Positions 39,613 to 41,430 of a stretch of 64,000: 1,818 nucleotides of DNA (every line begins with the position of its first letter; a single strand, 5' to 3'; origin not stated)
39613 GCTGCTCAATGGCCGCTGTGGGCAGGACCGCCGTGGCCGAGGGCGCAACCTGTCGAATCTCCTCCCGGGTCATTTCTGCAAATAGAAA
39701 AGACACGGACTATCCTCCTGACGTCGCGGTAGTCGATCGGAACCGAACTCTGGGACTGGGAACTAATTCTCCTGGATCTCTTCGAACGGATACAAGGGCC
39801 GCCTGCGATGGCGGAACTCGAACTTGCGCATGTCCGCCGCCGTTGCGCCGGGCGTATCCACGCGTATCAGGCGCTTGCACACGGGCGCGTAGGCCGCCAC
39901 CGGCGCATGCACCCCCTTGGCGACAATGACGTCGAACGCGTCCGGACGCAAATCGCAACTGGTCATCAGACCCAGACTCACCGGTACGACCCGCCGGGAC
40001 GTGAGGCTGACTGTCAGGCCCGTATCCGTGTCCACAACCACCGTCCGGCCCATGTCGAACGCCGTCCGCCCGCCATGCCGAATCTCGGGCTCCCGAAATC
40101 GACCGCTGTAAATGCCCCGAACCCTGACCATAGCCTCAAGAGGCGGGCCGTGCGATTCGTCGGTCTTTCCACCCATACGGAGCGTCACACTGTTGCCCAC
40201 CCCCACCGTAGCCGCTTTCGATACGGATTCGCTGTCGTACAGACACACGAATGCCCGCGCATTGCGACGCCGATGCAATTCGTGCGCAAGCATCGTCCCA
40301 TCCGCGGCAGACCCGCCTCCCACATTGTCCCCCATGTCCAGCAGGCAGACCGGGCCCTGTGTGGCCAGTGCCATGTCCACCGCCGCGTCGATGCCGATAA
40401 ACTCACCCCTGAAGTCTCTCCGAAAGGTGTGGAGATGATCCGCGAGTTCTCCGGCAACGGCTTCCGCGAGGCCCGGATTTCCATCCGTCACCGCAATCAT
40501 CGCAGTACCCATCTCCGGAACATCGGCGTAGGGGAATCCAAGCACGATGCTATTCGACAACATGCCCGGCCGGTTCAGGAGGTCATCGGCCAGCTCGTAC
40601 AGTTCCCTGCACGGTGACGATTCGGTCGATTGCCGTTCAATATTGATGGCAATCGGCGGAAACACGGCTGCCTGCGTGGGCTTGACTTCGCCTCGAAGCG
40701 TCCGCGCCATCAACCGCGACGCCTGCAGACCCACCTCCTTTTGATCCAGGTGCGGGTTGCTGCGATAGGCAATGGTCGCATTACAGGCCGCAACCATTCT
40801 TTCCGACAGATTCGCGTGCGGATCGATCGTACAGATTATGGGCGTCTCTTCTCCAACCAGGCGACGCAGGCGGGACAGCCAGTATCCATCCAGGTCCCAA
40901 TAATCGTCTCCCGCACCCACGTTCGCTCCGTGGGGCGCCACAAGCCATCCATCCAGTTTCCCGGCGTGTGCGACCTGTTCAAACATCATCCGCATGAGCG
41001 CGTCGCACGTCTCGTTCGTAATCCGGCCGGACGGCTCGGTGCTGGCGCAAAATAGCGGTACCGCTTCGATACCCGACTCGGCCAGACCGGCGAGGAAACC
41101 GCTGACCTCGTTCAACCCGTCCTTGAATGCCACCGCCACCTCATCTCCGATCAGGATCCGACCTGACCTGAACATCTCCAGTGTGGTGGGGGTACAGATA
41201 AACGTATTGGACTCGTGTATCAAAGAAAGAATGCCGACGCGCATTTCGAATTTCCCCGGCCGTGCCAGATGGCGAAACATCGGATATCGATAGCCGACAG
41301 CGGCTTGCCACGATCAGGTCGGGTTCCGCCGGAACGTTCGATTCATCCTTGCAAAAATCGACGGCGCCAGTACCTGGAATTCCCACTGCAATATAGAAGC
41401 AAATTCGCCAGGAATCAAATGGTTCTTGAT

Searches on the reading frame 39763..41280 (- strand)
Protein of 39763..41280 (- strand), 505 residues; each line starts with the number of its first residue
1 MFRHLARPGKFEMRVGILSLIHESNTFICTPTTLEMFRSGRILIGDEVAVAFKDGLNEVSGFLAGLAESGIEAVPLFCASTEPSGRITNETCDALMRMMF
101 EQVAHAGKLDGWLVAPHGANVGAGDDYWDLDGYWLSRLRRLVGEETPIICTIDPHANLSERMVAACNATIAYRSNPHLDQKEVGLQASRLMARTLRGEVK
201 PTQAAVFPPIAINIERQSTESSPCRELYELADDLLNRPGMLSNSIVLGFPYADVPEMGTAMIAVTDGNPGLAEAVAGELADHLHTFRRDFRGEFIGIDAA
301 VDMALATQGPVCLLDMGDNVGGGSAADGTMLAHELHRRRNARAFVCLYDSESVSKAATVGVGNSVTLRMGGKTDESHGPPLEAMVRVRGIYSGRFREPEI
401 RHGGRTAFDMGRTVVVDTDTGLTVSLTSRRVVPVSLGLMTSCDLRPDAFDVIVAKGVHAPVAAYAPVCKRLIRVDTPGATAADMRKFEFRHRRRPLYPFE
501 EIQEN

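Call 9: search_protein_families(library=pfam, proteins=[window:39763-41280:-], max_evalue=0.001)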
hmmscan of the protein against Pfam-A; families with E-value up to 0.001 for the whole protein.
window:39763-41280:- (505 aa): 2 families
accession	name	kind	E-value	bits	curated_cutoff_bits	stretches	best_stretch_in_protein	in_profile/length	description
PF07364.17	DUF1485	-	1.2e-81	274.7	22.8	1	14-304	1-289/290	Metallopeptidase family M81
PF07171.17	MlrC_C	-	1.9e-45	155.7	27.2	1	313-491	1-178/178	MlrC C-terminus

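Call 80: search_protein_families(library=ncbifam, proteins=[window:39763-41280:-], max_evalue=0.00001)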
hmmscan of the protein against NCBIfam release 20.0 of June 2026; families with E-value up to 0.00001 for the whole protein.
window:39763-41280:- (505 aa): 1 family
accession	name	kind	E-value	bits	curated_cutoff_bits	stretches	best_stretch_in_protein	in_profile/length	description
NF041767.1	micro_ase_MlrC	exception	1.2e-37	129.6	999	1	12-502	28-507/511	microcystinase MlrC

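Call 102: find_encoding_contigs(protein=window:39763-41280:-, flank=10000, max_places=2)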
Protein window:39763-41280:- (505 aa): no gene with exactly this product is on record in the collection.
